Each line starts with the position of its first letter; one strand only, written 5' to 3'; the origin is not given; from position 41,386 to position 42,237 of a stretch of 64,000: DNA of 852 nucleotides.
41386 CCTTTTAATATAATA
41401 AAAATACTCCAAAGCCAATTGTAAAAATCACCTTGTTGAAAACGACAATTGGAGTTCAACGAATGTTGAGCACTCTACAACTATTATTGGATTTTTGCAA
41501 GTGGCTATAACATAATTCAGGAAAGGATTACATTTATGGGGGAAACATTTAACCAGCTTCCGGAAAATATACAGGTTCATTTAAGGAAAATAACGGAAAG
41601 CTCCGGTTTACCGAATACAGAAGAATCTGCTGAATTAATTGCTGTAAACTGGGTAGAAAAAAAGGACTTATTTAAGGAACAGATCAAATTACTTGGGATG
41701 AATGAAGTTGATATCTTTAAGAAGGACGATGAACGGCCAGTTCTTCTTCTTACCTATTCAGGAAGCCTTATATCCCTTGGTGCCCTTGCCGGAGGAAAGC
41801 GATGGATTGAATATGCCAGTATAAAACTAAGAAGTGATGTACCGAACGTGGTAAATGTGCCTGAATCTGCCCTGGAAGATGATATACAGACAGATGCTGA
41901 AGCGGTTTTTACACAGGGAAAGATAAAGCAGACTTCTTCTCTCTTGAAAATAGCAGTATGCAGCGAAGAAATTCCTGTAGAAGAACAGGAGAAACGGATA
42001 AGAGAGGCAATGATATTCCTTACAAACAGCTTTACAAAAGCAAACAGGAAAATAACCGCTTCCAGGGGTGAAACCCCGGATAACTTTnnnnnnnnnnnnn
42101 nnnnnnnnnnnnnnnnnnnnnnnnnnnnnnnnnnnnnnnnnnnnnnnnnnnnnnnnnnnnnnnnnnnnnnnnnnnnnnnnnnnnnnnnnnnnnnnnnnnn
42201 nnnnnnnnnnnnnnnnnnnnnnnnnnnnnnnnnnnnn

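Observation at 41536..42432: A 190-aa unknown domain fused to a C-terminal HU/IHF-fold DNA-binding domain and an acidic tail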

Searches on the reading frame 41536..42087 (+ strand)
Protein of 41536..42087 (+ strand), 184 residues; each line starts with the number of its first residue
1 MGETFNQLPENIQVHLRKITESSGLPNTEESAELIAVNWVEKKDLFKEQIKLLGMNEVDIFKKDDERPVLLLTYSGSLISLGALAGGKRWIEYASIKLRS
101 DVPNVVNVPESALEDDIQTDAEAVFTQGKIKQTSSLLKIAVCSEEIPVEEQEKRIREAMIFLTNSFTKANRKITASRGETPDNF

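Call 18: search_protein_representatives(protein=window:41536-42087:+)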
Query: 184 residues. Proteins with E-value up to 0.001 (for the whole library): 144; up to 1e-10: 100; up to 1e-30: 25. The best 144 are listed.
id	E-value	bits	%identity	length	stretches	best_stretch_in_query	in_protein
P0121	4.1e-44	166.5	52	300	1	1-174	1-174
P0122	4.5e-43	163.1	54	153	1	2-153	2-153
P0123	4.5e-40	153.4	50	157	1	17-171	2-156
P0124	9.6e-40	152.3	47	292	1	3-179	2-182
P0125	1.7e-39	151.5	51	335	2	6-84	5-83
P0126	6.1e-39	149.7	50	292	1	4-173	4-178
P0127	4.8e-38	146.8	48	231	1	4-184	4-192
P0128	1.9e-37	144.8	40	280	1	2-173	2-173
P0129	6.3e-37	143.1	42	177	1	1-174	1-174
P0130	2.3e-36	141.3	44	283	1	3-184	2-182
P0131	3.5e-36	140.7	43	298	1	4-177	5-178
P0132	7.3e-36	139.7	43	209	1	5-184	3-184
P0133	1.7e-35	138.4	48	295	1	1-181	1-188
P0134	2.4e-35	138.0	41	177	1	4-174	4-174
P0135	8.4e-35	136.2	43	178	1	5-172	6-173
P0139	6.2e-33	130.1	39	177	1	1-173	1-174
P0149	5.4e-29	117.3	37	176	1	1-173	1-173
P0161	2.0e-24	102.5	32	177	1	1-173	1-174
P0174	1.8e-21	92.9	32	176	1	1-173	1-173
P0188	6.7e-18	81.2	30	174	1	4-170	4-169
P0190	1.5e-17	80.0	29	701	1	6-176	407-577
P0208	1.7e-13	66.9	27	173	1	8-172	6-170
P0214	3.9e-12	62.5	26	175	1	6-173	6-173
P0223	1.9e-10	57.0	26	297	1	2-173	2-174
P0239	2.8e-06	43.4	28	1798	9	117-161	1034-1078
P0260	4.8e-04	36.1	22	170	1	4-167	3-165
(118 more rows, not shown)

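Call 21: list_cluster_members(proteins=[P0129, P0139, P0149, P0161, P0174, P0188, P0190, P0208, P0214, P0223])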
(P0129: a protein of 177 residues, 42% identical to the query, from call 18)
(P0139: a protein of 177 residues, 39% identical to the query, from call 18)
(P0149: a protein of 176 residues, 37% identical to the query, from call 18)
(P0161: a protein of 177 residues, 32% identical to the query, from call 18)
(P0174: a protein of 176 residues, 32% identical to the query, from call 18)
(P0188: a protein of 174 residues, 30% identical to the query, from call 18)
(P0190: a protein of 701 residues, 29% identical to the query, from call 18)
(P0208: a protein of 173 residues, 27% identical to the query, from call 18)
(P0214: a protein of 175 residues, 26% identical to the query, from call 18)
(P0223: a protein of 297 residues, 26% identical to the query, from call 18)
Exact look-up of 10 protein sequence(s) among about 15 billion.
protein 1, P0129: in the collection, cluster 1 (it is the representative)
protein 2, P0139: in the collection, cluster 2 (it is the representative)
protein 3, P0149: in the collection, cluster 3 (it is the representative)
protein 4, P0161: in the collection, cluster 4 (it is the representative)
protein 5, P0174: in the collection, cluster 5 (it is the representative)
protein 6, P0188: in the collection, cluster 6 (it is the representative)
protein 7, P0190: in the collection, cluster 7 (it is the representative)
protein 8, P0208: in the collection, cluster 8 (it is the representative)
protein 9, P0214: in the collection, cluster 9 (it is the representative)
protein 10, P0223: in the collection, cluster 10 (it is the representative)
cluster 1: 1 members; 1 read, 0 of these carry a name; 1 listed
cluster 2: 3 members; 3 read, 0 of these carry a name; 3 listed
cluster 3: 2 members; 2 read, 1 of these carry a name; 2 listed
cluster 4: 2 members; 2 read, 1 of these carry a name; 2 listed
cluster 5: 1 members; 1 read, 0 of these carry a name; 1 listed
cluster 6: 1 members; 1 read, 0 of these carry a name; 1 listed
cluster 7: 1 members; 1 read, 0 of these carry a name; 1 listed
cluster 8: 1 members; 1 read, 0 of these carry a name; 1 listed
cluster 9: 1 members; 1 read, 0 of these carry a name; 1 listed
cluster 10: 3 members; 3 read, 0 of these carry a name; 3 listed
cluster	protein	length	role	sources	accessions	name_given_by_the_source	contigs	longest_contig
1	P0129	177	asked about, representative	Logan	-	-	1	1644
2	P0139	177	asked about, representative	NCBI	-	-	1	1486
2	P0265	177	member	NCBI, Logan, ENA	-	-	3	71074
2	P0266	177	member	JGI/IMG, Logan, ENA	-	-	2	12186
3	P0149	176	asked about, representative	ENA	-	-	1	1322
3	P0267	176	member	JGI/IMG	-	hypothetical protein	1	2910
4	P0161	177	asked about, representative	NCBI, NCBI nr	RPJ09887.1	MAG: hypothetical protein EHM28_00135 [Spirochaetaceae bacterium]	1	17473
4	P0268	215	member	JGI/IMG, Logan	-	-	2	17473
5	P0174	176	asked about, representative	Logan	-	-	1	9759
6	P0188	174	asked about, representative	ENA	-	-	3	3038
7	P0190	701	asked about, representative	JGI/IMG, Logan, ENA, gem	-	-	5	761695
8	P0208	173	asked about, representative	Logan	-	-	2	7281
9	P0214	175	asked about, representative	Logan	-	-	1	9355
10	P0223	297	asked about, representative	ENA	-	-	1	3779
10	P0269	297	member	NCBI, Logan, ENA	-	-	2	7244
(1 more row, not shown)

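Call 22: search_protein_families(library=pfam, proteins=[P0129, P0149, P0174, P0188, P0190, P0208, P0214, P0223, P0260, P0239], max_evalue=0.1)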
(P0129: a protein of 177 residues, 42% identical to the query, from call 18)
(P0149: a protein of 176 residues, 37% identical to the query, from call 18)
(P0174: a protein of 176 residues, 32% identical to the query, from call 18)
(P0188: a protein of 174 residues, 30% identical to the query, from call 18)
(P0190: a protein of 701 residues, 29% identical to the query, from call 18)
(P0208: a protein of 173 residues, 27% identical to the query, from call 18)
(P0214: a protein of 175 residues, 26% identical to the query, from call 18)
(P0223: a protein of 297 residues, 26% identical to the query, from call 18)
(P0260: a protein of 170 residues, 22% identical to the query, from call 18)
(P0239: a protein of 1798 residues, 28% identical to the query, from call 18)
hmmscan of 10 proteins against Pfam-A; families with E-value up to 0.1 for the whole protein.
P0129 (177 aa): 1 family
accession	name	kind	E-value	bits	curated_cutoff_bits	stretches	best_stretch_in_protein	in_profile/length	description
PF13949.11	ALIX_LYPXL_bnd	-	0.062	13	30.8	1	8-58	2-52/295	ALIX V-shaped domain binding to HIV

P0149 (176 aa): 0 families

P0174 (176 aa): 0 families

P0188 (174 aa): 2 families
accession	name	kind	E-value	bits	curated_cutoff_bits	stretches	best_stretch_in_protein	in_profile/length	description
PF23886.1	DUF7239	-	0.024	15.3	24.6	0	5-37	9-41/112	Family of unknown function (DUF7239)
PF09918.14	DUF2148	-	0.046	14.2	25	1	105-137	15-47/68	Uncharacterized protein containing a ferredoxin domain (DUF2148)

P0190 (701 aa): 3 families
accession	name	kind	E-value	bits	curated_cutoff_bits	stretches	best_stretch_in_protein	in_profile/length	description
PF00092.34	VWA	-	2.2e-16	61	23.8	1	96-287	4-173/174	von Willebrand factor type A domain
PF13519.12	VWA_2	-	5.6e-13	49.9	27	1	95-209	2-106/107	von Willebrand factor type A domain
PF01882.25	DUF58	-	0.01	15.5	23.4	1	89-212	33-146/216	Protein of unknown function DUF58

P0208 (173 aa): 0 families

P0214 (175 aa): 0 families

P0223 (297 aa): 0 families

P0260 (170 aa): 0 families

P0239 (1798 aa): 4 families
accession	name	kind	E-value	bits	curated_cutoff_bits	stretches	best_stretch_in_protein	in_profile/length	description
PF13585.12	CHU_C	-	7e-10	39.3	27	1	1722-1796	2-86/86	CHU_C Type IX secretion signal domain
PF12350.13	CTK3_C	-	0.0016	19.1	25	0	1162-1195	32-64/65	CTD kinase subunit gamma CTK3 C-terminus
PF13496.11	DUF4120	-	0.0033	18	27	0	849-879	40-70/96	Domain of unknown function (DUF4120)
PF11809.13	DUF3330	-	0.05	14.1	25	0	840-858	5-23/69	Domain of unknown function (DUF3330)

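Call 25: search_solved_structures(query=A2, max_evalue=10, show_alignments=2)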
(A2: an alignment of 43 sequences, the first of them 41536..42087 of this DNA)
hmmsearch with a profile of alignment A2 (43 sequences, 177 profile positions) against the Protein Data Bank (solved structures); distinct sequences matched with E-value up to 10: 0.

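Call 28: predict_structure(alignment_id=A2)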
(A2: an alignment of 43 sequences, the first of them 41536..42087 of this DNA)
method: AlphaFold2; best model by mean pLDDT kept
length: 184 residues; sequences in the alignment: 43
mean_pLDDT: 89.3   pTM: 0.84
mean pLDDT of the five models: 89.3, 87.6, 86.8, 86.5, 85.6
residues with pLDDT >= 90: 129; 70-90: 35; 50-70: 14; < 50: 6
segments of 3 or more residues with pLDDT < 50: 179-184
pLDDT, mean of each block of 10 residues (from residue 1): 84 89 86 92 96 98 98 94 96 77 81 97 92 95 98 96 91 66 43
secondary structure, 60 per line:
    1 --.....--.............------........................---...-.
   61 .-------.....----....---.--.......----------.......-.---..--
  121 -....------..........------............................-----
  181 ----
elements in order: H3-7 H10-22 H29-52 E56-58 E69-73 E78-81 E88-94 E105-111 E122-125 E132-141 H148-175

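Call 42: fold_search(model_id=the predicted structure, library=pdb)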
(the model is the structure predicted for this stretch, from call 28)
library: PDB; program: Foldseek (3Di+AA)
matches with E <= 10: 587; with E <= 0.001: 0
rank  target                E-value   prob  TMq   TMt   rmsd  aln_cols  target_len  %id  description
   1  7box_M                5.4e-02  0.18  0.19  0.18  17.7       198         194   11  Mature bacteriorphage t7 tail adaptor protein gp11 (released 2021-03-17)
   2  1suw_A                5.7e-02  0.18  0.20  0.16  12.1       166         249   10  Crystal structure of a NAD kinase from Archaeoglobus fulgidus in complex with its substrate and product: Insights into (released 2004-08-24)
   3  2ouj                  8.1e-02  0.15  0.19  0.17  11.2       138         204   11  The crystal structure of the Thrombospondin-1 N-terminal domain in complex with fractionated Heparin DP8 (released 2008-01-08)
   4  6zgp_B                9.6e-02  0.13  0.17  0.10  14.8       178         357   11  Crystal structure of the quaternary ammonium Rieske monooxygenase CntA in complex with inhibitor MMV12 (MMV020670) (released 2020-11-18)
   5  4pjo_C                1.5e-01  0.35  0.19  0.36   8.1        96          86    6  Minimal U1 snRNP (released 2014-12-31)
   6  6n3r_G                1.5e-01  0.20  0.21  0.26   8.0       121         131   10  Sheep Galectin-11 (LGALS11) complex with galactose (released 2020-05-20)
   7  6ibu_A                1.6e-01  0.33  0.22  0.18   8.5       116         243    9  Apo Crh5 transglycosylase (released 2019-02-27)
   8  6e2q_C                1.6e-01  0.06  0.14  0.07  17.1       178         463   11  Structure of human JAK2 FERM/SH2 in complex with Erythropoietin Receptor (released 2018-08-08)
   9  4pjo_q                1.7e-01  0.33  0.19  0.36   8.1        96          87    6  Minimal U1 snRNP (released 2014-12-31)
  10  8vb4_M                1.7e-01  0.06  0.14  0.14  19.1       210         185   10  C12 portal and adaptor complex of the mature bacteriophage PhiM1 particle (released 2024-10-23)
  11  5xjl_A                1.8e-01  0.38  0.20  0.41   7.3        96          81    6  Crystal Structure of the Gemin2-binding domain of SMN, Gemin2 in Complex with SmD1/D2/F/E/G from Human (released 2018-05-02)
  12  6jx7_A                1.8e-01  0.33  0.25  0.05   8.1       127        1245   10  Cryo-EM structure of spike protein of feline infectious peritonitis virus strain UU4 (released 2020-01-15)
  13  9fmv_A                1.8e-01  0.07  0.16  0.04  23.1       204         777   10  Cryo-EM structure of the c-di-GMP-free synthase:pEtN transferase complex (BcsA-Bct-G3) from the E. coli cellulose secr (released 2024-10-16)
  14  6ppn_G                2.0e-01  0.33  0.19  0.43   7.9        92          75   20  Structure of S. pombe Lsm2-8 with unprocessed U6 snRNA (released 2020-06-17)
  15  4hb2_B                2.0e-01  0.08  0.16  0.20  14.2       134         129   12  Crystal structure of CRM1-Ran-RanBP1 (released 2013-01-09)
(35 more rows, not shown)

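Call 55: search_protein_families(library=pfam, alignment_id=A2, max_evalue=1)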
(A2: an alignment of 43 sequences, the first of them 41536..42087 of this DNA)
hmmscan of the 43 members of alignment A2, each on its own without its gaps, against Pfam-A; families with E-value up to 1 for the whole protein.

A. member 1, window:41536-42087:+ (184 aa): 0 families

B. families by the number of members that match (of 43 scanned): 27 families (the first 25 are shown)
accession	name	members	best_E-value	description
PF18622.7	HTH_55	1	0.011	RctB helix turn helix domain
PF22757.1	GeBP-like_C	1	0.017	Glabrous-enhancer-binding protein-like family, C-terminal domain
PF16671.10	ACD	1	0.017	Actin cross-linking domain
PF12448.13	Milton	1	0.022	Kinesin associated protein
PF10557.15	Cullin_Nedd8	1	0.023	Cullin protein neddylation domain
PF23886.1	DUF7239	1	0.024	Family of unknown function (DUF7239)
PF12072.13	RNase_Y_N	1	0.038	RNase Y N-terminal region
PF09918.14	DUF2148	1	0.046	Uncharacterized protein containing a ferredoxin domain (DUF2148)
PF22292.1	DUF6965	1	0.051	Domain of unknown function (DUF6965)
PF13949.11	ALIX_LYPXL_bnd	1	0.062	ALIX V-shaped domain binding to HIV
PF00924.24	MS_channel_2nd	1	0.083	Mechanosensitive ion channel, beta-domain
PF09623.16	Cas_NE0113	1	0.083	CRISPR-associated protein NE0113 (Cas_NE0113)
PF00248.27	Aldo_ket_red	1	0.084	Aldo/keto reductase family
PF24637.1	RRM_DEAH11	1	0.11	DEAH11 RRM domain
PF14217.11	DUF4327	1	0.11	Domain of unknown function (DUF4327)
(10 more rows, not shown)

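Call 56: search_protein_families(library=ncbifam, alignment_id=A2, max_evalue=1)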
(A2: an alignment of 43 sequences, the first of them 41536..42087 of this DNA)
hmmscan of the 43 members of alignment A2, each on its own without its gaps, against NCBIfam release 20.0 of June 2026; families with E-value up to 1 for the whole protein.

A. member 1, window:41536-42087:+ (184 aa): 1 family
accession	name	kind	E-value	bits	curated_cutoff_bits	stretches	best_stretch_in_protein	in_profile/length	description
NF050002.1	YqbG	equivalog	0.046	13.8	100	0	92-126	2-36/125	protein YqbG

B. families by the number of members that match (of 43 scanned): 12 families
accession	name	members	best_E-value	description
NF050002.1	YqbG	2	0.046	protein YqbG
NF040849.1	tRNAmod_TiaS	1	0.0079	tRNA(Ile2) 2-agmatinylcytidine synthetase TiaS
NF001319.0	PRK00258.3-3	1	0.01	shikimate dehydrogenase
NF052265.1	EAL_dom_RimA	1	0.025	S6 modification regulatory phosphodiesterase RimA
NF011293.0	PRK14705.1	1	0.035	1,4-alpha-glucan branching enzyme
TIGR01174.1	ftsA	1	0.036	cell division protein FtsA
NF010621.0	PRK14014.1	1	0.051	acetyltransferase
NF006487.0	PRK08905.1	1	0.055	lysophospholipid acyltransferase family protein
NF058536.1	LPAAT_acyl_YihG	1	0.062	1-acylglycerol-3-phosphate O-acyltransferase, YihG family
NF043076.1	PHA_gran_PhaM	1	0.11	PhaM family polyhydroxyalkanoate granule multifunctional regulatory protein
NF052551.1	EnvBioLpgNMYCTU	1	0.12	envelope biogenesis lipoprotein LpqN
NF011444.0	PRK14869.1-6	1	0.19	putative manganese-dependent inorganic diphosphatase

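Call 57: find_homologous_proteins(query=A2, max_evalue=0.001)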
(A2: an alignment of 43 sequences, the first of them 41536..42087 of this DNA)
Query A2 (43 sequences) (184 aa, profile of the alignment): 209 proteins with E <= 0.001 among 3170 candidates; the best 120 are listed.
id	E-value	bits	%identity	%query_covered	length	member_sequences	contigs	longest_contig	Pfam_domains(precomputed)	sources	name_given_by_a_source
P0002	4.3e-67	243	88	100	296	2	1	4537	PF00216.27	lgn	-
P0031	1.9e-66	241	56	100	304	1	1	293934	PF00216.27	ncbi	ncbi:MAG: HU family DNA-binding protein [Spirochaetota bacterium]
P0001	2.1e-66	241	100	100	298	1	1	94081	PF00216.27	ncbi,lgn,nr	ncbi:MAG: HU family DNA-binding protein [Spirochaetales bacterium]|nr:HU family DNA-binding protein 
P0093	2.7e-66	241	52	100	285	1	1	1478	PF00216.27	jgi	jgi:nucleoid DNA-binding protein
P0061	2.8e-66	241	53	96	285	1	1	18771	PF00216.27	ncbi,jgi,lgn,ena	-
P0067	7.3e-66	239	53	100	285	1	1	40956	PF00216.27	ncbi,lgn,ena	-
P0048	9.1e-66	239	57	95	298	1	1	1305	PF00216.27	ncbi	-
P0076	1.2e-65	239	52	100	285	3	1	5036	PF00216.27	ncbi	-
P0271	2.7e-65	237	52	100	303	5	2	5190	PF00216.27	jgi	-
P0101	3.4e-65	237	53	100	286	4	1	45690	PF00216.27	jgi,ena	-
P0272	4.5e-65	237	52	100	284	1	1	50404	PF00216.27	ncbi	-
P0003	1.1e-64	235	77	100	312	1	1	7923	PF00216.27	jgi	jgi:nucleoid DNA-binding protein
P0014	1.1e-64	235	62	100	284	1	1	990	PF00216.27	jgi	jgi:nucleoid DNA-binding protein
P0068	1.6e-64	235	56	95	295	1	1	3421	PF00216.27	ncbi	-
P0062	1.7e-64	235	51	100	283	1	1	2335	PF00216.27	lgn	-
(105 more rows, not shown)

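Call 61: find_encoding_contigs(protein=P0190, flank=7000, max_places=2)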
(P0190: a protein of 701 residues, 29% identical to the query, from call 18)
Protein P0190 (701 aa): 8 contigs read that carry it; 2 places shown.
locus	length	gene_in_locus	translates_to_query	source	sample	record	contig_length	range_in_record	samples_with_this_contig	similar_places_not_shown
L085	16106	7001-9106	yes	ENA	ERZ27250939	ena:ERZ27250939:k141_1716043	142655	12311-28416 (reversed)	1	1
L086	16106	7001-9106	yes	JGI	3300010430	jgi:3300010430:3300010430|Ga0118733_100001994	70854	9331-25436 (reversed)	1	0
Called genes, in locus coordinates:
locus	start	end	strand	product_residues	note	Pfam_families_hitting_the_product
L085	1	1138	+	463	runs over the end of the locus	PF04055:Radical_SAM, PF13186:SPASM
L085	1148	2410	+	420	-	-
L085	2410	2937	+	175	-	-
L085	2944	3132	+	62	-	-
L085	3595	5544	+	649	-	PF00672:HAMP, PF00211:Guanylate_cyc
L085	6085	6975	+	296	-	PF16697:Yop-YscD_cpl, PF00498:FHA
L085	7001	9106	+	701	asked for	PF00092:VWA, PF13519:VWA_2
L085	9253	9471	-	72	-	-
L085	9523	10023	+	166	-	-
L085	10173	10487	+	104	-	-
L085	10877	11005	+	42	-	-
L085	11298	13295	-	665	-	PF07696:7TMR-DISMED2, PF07695:7TMR-DISM_7TM, PF07228:SpoIIE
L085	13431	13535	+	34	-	-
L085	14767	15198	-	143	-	-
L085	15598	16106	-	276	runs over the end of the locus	-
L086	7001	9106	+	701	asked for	PF00092:VWA, PF13519:VWA_2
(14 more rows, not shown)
